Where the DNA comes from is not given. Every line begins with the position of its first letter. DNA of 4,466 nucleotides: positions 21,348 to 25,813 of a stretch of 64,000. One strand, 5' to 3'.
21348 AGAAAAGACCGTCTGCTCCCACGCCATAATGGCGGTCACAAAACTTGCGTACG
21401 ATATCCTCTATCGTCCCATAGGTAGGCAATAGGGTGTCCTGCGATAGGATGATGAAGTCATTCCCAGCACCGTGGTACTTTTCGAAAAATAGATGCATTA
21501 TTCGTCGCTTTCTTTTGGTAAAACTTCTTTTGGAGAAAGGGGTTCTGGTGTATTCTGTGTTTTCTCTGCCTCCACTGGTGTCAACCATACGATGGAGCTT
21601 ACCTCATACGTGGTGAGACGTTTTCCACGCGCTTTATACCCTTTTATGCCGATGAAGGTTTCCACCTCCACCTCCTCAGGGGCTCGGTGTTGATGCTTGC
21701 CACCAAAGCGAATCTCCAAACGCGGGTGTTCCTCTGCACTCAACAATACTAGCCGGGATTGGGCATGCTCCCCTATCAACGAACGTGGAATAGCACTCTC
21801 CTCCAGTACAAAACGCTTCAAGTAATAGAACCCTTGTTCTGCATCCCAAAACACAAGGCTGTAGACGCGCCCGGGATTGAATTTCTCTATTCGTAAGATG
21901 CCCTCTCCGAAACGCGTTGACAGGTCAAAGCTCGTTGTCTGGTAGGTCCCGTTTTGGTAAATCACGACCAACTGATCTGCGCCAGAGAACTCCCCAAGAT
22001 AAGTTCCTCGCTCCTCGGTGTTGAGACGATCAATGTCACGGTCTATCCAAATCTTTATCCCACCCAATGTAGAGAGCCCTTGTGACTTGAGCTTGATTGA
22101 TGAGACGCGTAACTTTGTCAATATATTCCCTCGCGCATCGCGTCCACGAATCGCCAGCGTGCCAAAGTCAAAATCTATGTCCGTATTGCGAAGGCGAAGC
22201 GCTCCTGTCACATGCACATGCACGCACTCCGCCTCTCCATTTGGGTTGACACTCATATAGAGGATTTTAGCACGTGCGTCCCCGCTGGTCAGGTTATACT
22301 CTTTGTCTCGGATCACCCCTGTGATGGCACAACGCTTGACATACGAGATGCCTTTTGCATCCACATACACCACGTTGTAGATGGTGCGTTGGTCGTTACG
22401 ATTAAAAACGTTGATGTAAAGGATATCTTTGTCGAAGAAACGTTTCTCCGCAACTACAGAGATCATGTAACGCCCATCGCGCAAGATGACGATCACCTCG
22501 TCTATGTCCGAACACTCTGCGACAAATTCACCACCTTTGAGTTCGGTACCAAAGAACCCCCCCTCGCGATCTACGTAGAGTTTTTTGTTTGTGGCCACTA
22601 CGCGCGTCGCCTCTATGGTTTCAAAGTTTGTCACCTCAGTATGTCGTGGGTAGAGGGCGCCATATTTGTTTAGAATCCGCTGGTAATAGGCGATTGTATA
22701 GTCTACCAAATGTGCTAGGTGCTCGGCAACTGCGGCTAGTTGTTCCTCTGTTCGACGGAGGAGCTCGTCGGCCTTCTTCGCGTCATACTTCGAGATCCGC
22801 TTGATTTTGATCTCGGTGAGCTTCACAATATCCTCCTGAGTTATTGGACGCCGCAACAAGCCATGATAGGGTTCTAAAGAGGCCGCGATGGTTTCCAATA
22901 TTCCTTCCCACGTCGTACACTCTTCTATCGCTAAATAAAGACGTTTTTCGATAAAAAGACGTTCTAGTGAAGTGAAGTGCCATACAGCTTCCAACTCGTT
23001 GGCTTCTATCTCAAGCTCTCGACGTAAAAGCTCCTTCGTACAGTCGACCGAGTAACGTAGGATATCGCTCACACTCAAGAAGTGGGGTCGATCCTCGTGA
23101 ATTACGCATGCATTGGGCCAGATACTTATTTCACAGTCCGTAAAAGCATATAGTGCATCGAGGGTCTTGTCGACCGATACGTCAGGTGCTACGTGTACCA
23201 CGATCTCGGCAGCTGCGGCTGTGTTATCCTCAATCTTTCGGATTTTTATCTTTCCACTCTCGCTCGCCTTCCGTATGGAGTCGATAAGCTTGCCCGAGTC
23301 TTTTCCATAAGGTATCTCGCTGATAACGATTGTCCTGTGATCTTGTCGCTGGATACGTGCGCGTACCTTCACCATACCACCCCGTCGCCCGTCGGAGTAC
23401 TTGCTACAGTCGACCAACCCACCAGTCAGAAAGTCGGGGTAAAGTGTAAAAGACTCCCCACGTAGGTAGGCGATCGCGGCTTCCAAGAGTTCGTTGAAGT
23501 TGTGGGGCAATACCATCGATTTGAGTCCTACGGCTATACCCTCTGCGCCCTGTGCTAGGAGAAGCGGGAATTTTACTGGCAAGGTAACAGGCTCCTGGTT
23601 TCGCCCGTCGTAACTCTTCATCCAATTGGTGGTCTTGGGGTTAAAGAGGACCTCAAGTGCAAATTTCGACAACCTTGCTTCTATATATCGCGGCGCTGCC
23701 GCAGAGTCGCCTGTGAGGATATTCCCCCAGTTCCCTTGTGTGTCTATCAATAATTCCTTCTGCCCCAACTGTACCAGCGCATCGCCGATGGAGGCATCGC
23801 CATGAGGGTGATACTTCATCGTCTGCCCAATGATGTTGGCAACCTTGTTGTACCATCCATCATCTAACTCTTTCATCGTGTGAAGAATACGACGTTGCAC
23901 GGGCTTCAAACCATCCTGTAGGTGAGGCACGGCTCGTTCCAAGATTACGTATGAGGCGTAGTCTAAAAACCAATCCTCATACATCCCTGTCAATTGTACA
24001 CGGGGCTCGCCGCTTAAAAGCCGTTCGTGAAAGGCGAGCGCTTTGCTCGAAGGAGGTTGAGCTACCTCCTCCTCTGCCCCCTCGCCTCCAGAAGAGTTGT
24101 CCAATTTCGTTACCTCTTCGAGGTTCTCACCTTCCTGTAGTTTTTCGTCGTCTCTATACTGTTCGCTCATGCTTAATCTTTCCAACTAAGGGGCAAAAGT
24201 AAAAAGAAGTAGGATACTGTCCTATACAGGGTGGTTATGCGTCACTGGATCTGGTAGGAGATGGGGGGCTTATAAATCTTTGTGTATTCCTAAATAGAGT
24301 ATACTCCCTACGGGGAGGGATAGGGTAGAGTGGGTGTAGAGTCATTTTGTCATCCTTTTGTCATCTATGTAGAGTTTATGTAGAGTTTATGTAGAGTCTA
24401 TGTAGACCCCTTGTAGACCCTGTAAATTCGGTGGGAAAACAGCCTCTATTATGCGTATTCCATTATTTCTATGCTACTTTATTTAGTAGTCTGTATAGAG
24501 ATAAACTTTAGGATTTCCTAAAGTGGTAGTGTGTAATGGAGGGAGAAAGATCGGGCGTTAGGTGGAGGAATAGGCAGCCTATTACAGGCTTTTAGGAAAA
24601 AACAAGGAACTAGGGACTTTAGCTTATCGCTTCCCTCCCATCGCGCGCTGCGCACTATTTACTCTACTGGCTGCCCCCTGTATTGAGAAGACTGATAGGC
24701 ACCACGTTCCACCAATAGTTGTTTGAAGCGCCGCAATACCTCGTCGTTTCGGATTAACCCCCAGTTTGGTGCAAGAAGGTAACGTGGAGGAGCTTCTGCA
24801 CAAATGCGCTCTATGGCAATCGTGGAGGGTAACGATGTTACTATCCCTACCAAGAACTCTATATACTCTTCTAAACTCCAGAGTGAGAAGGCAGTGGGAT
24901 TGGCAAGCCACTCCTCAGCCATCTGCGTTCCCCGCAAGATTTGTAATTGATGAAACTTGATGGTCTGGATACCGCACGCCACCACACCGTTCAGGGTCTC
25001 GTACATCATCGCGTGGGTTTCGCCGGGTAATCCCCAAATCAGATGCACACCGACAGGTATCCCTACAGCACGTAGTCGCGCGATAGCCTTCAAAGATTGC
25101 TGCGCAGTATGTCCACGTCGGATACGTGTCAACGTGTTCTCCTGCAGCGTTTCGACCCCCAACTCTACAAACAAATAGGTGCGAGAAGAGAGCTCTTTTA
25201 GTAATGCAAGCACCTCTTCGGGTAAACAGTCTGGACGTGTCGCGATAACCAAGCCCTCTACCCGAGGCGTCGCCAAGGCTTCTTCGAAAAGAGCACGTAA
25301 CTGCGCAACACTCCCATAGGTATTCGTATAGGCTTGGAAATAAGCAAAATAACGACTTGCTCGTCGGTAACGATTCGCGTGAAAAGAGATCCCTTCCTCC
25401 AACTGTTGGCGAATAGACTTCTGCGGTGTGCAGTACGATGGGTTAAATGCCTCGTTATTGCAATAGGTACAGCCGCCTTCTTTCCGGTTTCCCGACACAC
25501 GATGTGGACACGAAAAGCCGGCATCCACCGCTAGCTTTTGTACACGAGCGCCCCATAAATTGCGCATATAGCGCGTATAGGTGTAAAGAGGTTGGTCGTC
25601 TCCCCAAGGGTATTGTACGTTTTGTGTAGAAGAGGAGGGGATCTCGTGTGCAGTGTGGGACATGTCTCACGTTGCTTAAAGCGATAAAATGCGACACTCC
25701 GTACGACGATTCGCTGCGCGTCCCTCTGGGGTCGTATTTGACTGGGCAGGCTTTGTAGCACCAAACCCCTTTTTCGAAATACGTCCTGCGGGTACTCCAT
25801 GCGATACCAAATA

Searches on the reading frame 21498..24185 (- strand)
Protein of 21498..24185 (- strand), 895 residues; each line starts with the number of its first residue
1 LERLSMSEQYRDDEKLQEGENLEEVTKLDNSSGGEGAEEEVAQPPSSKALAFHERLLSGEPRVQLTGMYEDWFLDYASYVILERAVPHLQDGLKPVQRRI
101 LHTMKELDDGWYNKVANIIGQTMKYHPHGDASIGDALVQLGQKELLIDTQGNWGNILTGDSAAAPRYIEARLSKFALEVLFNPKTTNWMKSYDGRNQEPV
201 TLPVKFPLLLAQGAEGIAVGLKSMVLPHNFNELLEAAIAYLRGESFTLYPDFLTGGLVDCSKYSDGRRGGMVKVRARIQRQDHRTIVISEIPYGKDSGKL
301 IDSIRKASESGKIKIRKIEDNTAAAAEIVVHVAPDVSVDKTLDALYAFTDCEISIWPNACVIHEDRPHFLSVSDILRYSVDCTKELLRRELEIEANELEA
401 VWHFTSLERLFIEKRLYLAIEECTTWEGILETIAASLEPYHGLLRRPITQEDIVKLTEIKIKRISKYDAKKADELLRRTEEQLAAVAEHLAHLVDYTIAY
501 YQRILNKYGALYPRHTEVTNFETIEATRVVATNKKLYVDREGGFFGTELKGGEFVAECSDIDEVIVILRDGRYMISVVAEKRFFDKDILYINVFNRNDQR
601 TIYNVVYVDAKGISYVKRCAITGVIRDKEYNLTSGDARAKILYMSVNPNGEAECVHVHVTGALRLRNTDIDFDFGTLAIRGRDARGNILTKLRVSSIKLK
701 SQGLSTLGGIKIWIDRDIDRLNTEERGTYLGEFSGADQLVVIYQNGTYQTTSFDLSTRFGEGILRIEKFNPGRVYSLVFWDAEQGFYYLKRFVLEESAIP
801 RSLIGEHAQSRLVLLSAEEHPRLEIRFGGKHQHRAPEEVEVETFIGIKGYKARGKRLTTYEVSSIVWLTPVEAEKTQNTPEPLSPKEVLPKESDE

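Call 9: search_protein_families(library=ncbifam, proteins=[window:21498-24185:-])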
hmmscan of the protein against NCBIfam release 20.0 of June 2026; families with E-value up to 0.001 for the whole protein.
window:21498-24185:- (895 aa): 10 families
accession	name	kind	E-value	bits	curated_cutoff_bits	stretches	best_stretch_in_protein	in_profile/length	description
NF009397.0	PRK12758.1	equivalog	0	1285.4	780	1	62-881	20-841/870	DNA gyrase/topoisomerase IV subunit A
NF007209.0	PRK09631.1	equivalog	8.8e-224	744.8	644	2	66-700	5-634/635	DNA topoisomerase IV subunit A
NF007208.0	PRK09630.1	equivalog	1.2e-121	406.9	598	1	65-527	4-471/479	DNA topoisomerase IV subunit A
NF004044.1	PRK05561.1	subfamily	5.2e-85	286.6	654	1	65-525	2-483/738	DNA topoisomerase (ATP-hydrolyzing)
NF004043.1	PRK05560.1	equivalog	4.1e-73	246.6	902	1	64-404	6-372/798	DNA gyrase subunit A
TIGR01063.1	gyrA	equivalog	9.5e-67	225.6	877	1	70-403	11-370/800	DNA topoisomerase (ATP-hydrolyzing) subunit A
TIGR01062.1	parC_Gneg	equivalog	7.3e-63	212.8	628.9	1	63-522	4-480/735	DNA topoisomerase IV subunit A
TIGR01061.1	parC_Gpos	equivalog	5.8e-57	193.6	813.25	1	70-396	11-363/737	DNA topoisomerase IV subunit A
NF010586.0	PRK13979.1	equivalog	7.4e-56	189.5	1475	1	68-401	21-387/957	DNA topoisomerase IV subunit A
NF038098.1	GyrA_w_intein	exception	1.6e-45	155.5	1850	2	169-389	539-783/1232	intein-containing DNA gyrase subunit A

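Call 14: find_homologous_proteins(query=window:21498-24185:-, max_evalue=1e-100)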
Query window:21498-24185:- (895 aa): 8000 proteins with E <= 1e-100 among 8000 candidates; the best 120 are listed.
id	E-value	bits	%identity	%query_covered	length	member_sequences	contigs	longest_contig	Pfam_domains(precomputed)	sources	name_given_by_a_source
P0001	0.0e+0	2022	100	99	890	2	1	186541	PF00521.27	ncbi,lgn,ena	-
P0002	0.0e+0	1900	94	99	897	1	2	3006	PF00521.27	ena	-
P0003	0.0e+0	1711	84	98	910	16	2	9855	PF00521.27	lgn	-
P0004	0.0e+0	1689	85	97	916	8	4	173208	PF00521.27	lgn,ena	-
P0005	0.0e+0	1688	82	98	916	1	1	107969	PF00521.27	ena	-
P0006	0.0e+0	1681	85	97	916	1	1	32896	PF00521.27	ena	-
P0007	0.0e+0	1613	80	97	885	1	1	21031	PF00521.27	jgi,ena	-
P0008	0.0e+0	1610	81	96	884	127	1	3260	PF00521.27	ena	-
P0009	0.0e+0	1606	80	97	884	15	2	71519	PF00521.27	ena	-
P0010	0.0e+0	1570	78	97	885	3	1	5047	PF00521.27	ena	-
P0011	0.0e+0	1562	77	99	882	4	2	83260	PF00521.27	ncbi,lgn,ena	-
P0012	0.0e+0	1555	79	93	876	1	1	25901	PF00521.27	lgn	-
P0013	0.0e+0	1553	79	93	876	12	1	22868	PF00521.27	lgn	-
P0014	0.0e+0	1326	67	95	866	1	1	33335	PF00521.27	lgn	-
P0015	0.0e+0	1292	68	91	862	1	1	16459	PF00521.27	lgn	-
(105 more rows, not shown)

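Call 15: find_encoding_contigs(protein=P0004, flank=10000, max_places=4)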
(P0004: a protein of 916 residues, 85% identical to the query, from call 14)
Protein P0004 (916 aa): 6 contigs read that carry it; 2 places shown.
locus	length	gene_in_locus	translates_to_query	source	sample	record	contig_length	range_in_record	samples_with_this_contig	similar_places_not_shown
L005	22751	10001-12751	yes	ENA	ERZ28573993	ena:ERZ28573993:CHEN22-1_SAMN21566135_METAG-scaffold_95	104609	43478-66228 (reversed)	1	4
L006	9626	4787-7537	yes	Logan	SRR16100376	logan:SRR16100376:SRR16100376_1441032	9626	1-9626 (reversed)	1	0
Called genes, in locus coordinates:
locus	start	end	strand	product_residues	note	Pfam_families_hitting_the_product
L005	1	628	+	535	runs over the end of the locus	PF13585:CHU_C (weak)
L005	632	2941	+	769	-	PF13328:HD_4, PF01966:HD, PF04607:RelA_SpoT, PF02824:TGS, PF13291:ACT_4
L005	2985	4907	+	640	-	PF13432:TPR_16, PF14559:TPR_19 (weak), PF13432:TPR_16, PF13371:TPR_9, PF00515:TPR_1, PF07719:TPR_2 (weak), PF13414:TPR_11 (weak), PF14559:TPR_19 (weak), +11 more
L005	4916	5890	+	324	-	PF13444:Acetyltransf_5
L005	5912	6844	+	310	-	PF00294:PfkB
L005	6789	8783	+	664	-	PF07676:PD40, PF00691:OmpA, PF05359:DUF748 (faint)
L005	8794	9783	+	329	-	PF04055:Radical_SAM, PF16199:Radical_SAM_C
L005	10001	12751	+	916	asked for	PF00521:DNA_topoisoIV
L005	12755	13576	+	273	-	PF01678:DAP_epimerase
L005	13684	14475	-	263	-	-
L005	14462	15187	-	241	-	-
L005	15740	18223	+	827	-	PF03477:ATP-cone, PF13597:NRDD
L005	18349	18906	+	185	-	PF13353:Fer4_12, PF04055:Radical_SAM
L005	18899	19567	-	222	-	PF14622:Ribonucleas_3_3, PF00636:Ribonuclease_3, PF00035:dsrm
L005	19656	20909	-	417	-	PF00109:ketoacyl-synt, PF00108:Thiolase_N (faint), PF02801:Ketoacyl-synt_C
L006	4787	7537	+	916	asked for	PF00521:DNA_topoisoIV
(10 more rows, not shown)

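Call 16: find_encoding_contigs(protein=P0005, flank=10000, max_places=3)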
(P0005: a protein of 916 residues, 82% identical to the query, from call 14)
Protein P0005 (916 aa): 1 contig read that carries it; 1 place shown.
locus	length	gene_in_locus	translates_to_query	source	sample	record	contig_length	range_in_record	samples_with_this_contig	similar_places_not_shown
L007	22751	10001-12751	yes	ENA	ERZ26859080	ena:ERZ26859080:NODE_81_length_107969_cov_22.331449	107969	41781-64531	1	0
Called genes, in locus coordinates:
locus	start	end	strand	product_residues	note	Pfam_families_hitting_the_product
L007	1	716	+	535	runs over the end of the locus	PF13585:CHU_C (weak)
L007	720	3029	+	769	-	PF13328:HD_4, PF01966:HD, PF04607:RelA_SpoT, PF02824:TGS, PF13291:ACT_4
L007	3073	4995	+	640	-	PF13432:TPR_16, PF14559:TPR_19 (weak), PF13432:TPR_16, PF13371:TPR_9, PF00515:TPR_1, PF07719:TPR_2 (weak), PF13414:TPR_11 (weak), PF14559:TPR_19 (weak), +10 more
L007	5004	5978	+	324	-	PF13444:Acetyltransf_5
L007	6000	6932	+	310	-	PF00294:PfkB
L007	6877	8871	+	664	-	PF07676:PD40, PF00691:OmpA, PF05359:DUF748 (faint)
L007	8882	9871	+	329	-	PF04055:Radical_SAM, PF16199:Radical_SAM_C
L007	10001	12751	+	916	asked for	PF00521:DNA_topoisoIV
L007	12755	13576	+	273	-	PF01678:DAP_epimerase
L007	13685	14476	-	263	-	-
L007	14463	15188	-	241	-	-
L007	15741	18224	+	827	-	PF03477:ATP-cone, PF13597:NRDD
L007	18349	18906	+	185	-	PF13353:Fer4_12, PF04055:Radical_SAM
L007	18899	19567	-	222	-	PF14622:Ribonucleas_3_3, PF00636:Ribonuclease_3, PF00035:dsrm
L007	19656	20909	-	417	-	PF00109:ketoacyl-synt, PF00108:Thiolase_N (faint), PF02801:Ketoacyl-synt_C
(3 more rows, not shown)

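Call 17: find_encoding_contigs(protein=P0001, flank=10000, max_places=4)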
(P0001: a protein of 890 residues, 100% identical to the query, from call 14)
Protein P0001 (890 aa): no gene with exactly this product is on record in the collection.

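Call 41: find_encoding_contigs(protein=P0002, flank=10000, max_places=6)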
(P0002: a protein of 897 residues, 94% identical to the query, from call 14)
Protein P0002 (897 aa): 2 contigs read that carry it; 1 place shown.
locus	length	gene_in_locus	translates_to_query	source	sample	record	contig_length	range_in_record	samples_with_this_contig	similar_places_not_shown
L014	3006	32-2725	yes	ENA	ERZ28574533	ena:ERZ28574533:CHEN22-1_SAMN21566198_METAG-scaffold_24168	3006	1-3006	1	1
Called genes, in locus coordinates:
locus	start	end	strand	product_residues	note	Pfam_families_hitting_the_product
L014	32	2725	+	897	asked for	PF00521:DNA_topoisoIV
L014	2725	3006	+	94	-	?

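Call 55: find_encoding_contigs(protein=P0132, flank=10000, max_places=5)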
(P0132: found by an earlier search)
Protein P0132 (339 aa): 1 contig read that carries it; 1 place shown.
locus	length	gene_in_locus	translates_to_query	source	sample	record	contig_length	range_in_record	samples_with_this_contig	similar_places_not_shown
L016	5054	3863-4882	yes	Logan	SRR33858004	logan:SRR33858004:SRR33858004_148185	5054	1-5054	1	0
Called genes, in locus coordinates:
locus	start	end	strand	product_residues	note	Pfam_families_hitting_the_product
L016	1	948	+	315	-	?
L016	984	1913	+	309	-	PF00294:PfkB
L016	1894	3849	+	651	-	PF07676:PD40, PF00691:OmpA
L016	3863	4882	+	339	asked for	PF04055:Radical_SAM, PF16199:Radical_SAM_C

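Call 56: find_encoding_contigs(protein=P0121, flank=10000, max_places=5)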
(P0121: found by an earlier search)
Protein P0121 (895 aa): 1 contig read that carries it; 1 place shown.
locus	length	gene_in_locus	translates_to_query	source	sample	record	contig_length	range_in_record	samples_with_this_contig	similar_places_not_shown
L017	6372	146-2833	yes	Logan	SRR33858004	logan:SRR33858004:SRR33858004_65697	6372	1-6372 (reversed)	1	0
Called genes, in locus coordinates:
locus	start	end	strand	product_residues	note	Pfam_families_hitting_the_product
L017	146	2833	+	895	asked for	PF00521:DNA_topoisoIV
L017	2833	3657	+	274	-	PF01678:DAP_epimerase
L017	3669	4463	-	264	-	PF00149:Metallophos, PF12850:Metallophos_2 (faint)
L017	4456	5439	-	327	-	-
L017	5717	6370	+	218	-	?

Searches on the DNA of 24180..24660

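Call 26: search_rna_families(source=window, start=24180, end=24660, threshold=evalue, max_evalue=10)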
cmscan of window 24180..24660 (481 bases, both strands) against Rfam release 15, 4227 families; matches with E-value up to 10: 1.
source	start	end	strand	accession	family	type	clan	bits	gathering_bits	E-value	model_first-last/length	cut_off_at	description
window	24575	24642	-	RF02142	HOXA11-AS1_6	Gene; lncRNA;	-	9.4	50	10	122-179/179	no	HOXA11 antisense RNA 1 conserved region 6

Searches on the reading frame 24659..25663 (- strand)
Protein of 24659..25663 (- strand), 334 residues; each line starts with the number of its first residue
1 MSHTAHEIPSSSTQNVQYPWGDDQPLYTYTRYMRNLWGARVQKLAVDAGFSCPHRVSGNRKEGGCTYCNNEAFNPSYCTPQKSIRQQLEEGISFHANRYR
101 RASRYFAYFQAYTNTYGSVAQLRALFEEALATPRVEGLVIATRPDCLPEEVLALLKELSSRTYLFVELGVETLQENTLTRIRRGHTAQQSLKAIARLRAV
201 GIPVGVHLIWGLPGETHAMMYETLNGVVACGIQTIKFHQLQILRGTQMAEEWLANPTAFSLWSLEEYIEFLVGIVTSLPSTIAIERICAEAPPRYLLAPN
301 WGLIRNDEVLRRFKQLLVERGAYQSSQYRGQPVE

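Call 9: search_protein_families(library=ncbifam, proteins=[window:24659-25663:-])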
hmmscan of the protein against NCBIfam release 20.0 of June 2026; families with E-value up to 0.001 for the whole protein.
window:24659-25663:- (334 aa): 27 families (the best 25 are shown)
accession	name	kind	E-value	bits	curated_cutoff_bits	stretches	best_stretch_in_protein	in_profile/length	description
TIGR01212.1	TIGR01212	equivalog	7.9e-83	278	180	1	27-328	3-300/302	tRNA modification radical SAM protein MnmL/YtqA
TIGR01211.1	ELP3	subfamily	3.3e-15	55.6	350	1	131-296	188-351/522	tRNA uridine(34) 5-carboxymethylaminomethyl modification radical SAM/GNAT enzyme Elp3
TIGR03994.1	rSAM_HemZ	equivalog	2.8e-14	53.1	321.4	1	65-251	98-287/401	coproporphyrinogen dehydrogenase HemZ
TIGR04013.1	B12_SAM_MJ_1487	hypoth_equivalog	3.7e-13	49.1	251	1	142-250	247-355/382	TIGR04013 family B12-binding domain/radical SAM domain-containing protein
TIGR00539.1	hemN_rel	equivalog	2.5e-09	36.7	205.4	1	65-267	14-216/361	radical SAM family heme chaperone HemW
NF006066.0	PRK08207.2-5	equivalog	4e-09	35.6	1117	1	138-251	284-395/518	coproporphyrinogen III oxidase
NF006067.1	PRK08208.1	equivalog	6.6e-08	31.9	380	1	65-236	49-223/427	STM4012 family radical SAM protein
NF006060.0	PRK08207.1-3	equivalog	1.6e-07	30.5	653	1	139-255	245-359/477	coproporphyrinogen III oxidase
TIGR04014.1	B12_SAM_MJ_0865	equivalog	4.8e-07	28.9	360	1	142-255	251-361/434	methyl-coenzyme M reductase glutamine C-methyltransferase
NF006065.0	PRK08207.2-4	equivalog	6.9e-07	28.6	922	1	136-252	261-378/484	coproporphyrinogen III oxidase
TIGR04107.1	rSAM_HutW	equivalog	8.6e-07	28.1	400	1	168-251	157-241/419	heme anaerobic degradation radical SAM methyltransferase ChuW/HutW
TIGR04072.2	rSAM_ladder_B12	equivalog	2.6e-06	26.3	360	1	143-251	265-371/443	lipid biosynthesis B12-binding/radical SAM protein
NF006064.0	PRK08207.2-2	equivalog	6.8e-06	25.3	504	1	141-254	242-352/465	coproporphyrinogen III oxidase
TIGR04479.1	bcpD_PhpK_rSAM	subfamily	1e-05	24.1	600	1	150-225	332-404/504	PhpK family radical SAM P-methyltransferase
TIGR03471.1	HpnJ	equivalog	1.7e-05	23.9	577.6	1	148-248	286-383/472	hopanoid biosynthesis associated radical SAM protein HpnJ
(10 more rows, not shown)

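Call 39: find_encoding_contigs(protein=window:24659-25663:-, flank=10000, max_places=10)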
Protein window:24659-25663:- (334 aa): no gene with exactly this product is on record in the collection.
